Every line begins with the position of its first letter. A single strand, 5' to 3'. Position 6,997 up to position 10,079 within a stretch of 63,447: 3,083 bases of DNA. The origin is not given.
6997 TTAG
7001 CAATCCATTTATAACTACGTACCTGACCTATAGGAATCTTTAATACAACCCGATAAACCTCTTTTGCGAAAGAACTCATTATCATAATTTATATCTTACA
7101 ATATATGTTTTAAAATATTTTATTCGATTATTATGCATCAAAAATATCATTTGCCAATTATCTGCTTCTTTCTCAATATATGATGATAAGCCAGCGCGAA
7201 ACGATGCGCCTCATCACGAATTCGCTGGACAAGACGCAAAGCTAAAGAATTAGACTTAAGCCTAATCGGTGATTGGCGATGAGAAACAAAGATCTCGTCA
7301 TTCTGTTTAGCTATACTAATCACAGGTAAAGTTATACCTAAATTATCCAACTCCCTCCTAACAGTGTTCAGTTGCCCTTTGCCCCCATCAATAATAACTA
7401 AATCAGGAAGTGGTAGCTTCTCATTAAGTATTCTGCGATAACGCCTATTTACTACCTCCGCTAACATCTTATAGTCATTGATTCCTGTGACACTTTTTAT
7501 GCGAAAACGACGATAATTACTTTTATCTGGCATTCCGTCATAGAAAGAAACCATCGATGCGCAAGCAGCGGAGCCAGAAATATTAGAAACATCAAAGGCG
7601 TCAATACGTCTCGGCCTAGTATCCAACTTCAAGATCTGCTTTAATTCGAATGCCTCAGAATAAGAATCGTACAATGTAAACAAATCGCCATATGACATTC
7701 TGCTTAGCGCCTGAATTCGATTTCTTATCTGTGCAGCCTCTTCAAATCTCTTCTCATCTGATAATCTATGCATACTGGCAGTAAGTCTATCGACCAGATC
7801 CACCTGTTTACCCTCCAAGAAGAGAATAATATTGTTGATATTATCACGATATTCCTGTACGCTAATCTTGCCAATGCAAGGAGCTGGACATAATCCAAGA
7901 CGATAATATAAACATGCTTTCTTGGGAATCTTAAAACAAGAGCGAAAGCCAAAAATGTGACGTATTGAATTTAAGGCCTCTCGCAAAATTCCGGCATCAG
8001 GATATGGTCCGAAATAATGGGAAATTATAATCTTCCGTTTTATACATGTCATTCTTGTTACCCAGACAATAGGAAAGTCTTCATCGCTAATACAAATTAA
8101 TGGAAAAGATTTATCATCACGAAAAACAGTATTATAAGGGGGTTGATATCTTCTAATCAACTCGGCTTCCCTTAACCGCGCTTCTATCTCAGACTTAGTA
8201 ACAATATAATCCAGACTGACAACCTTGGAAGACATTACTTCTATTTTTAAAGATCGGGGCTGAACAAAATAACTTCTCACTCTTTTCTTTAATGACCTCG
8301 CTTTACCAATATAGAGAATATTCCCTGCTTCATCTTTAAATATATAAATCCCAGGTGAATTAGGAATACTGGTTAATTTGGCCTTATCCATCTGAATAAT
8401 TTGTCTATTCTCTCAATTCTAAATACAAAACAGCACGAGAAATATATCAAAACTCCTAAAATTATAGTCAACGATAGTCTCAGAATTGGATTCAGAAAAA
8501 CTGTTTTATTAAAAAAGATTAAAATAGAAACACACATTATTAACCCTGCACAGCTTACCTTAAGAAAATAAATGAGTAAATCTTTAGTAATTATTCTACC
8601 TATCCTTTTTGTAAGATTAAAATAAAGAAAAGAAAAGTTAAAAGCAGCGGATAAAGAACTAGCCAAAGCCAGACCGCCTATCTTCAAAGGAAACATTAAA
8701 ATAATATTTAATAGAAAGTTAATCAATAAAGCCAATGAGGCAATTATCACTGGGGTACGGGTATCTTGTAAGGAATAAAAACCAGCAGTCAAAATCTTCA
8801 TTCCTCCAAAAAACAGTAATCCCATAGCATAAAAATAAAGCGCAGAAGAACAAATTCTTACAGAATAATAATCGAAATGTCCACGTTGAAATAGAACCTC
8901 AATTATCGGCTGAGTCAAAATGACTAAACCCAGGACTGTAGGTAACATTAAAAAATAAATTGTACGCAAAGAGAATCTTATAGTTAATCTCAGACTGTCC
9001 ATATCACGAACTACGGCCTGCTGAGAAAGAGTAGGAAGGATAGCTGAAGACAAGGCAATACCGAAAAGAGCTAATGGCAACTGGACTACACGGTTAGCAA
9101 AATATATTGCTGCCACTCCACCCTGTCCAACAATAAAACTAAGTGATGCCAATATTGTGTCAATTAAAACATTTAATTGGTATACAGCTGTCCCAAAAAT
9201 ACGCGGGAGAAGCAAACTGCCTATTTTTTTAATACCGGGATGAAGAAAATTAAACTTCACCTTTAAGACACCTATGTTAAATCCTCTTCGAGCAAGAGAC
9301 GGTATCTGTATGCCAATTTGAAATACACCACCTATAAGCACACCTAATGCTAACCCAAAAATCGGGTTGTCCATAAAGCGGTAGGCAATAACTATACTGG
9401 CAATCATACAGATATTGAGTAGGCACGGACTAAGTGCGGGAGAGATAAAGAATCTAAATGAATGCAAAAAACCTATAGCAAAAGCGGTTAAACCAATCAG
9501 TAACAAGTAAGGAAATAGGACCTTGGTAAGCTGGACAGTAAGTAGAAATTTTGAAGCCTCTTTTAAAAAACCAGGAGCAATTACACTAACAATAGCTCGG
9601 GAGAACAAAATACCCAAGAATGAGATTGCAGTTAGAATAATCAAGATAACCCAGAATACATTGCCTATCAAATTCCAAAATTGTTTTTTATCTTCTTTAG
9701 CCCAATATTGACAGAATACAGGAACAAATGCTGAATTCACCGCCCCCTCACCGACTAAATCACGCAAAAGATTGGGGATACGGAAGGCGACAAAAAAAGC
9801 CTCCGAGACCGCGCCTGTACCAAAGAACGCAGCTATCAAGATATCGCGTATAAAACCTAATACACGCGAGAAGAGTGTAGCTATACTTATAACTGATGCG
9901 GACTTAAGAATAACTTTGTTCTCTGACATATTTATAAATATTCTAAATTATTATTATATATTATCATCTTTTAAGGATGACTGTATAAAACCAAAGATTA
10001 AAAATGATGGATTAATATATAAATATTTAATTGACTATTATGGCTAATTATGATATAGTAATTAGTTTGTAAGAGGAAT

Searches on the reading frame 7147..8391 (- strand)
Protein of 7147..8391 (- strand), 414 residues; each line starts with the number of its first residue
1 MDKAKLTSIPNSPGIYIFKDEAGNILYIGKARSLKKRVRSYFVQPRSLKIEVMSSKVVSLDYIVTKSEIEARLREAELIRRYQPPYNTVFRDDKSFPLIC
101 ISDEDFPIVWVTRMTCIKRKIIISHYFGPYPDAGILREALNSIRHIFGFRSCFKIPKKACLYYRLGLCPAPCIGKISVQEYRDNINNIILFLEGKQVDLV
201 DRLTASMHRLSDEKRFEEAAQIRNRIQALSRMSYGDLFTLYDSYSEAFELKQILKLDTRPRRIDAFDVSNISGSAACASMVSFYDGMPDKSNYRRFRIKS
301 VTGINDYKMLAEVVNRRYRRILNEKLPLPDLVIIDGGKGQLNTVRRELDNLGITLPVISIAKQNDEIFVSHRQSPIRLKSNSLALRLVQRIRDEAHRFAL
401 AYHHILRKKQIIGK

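Call 56: search_protein_families(library=pfam, proteins=[window:7147-8391:-], max_evalue=0.00001)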
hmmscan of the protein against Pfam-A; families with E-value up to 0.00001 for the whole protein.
window:7147-8391:- (414 aa): 3 families
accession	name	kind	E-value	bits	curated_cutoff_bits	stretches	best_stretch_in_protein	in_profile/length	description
PF08459.17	UvrC_RNaseH_dom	-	4e-53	180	22.3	1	251-399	1-158/159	UvrC RNAse H endonuclease domain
PF01541.30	GIY-YIG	-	2.8e-08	34.4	22.6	1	13-87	2-78/78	GIY-YIG catalytic domain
PF02151.25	UVR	-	3.5e-06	27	21.5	1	199-230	3-34/36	UvrB/uvrC motif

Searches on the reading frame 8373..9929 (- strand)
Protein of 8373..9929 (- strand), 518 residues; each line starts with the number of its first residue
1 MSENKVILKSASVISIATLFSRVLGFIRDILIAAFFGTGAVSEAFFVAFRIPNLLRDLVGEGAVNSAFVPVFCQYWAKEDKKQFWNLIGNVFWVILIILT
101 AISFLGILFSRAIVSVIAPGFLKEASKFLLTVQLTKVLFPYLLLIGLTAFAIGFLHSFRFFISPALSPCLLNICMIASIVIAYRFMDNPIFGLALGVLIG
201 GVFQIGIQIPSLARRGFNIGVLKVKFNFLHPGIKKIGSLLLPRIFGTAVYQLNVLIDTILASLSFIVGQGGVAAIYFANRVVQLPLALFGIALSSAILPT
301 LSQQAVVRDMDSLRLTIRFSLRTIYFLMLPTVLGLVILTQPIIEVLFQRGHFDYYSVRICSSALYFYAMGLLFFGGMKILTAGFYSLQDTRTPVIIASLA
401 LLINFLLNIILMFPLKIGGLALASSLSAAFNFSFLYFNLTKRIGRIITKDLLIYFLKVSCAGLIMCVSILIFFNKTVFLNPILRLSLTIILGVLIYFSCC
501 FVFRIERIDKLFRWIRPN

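Call 56: search_protein_families(library=pfam, proteins=[window:8373-9929:-], max_evalue=0.00001)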
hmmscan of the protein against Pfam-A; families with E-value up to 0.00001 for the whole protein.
window:8373-9929:- (518 aa): 2 families
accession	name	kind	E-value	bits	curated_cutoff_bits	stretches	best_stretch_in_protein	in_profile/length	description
PF03023.19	MurJ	-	4.2e-116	388.7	27.4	1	32-476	1-436/451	Lipid II flippase MurJ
PF01554.23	MatE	-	4.2e-08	33.5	24.9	1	244-410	3-161/161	MatE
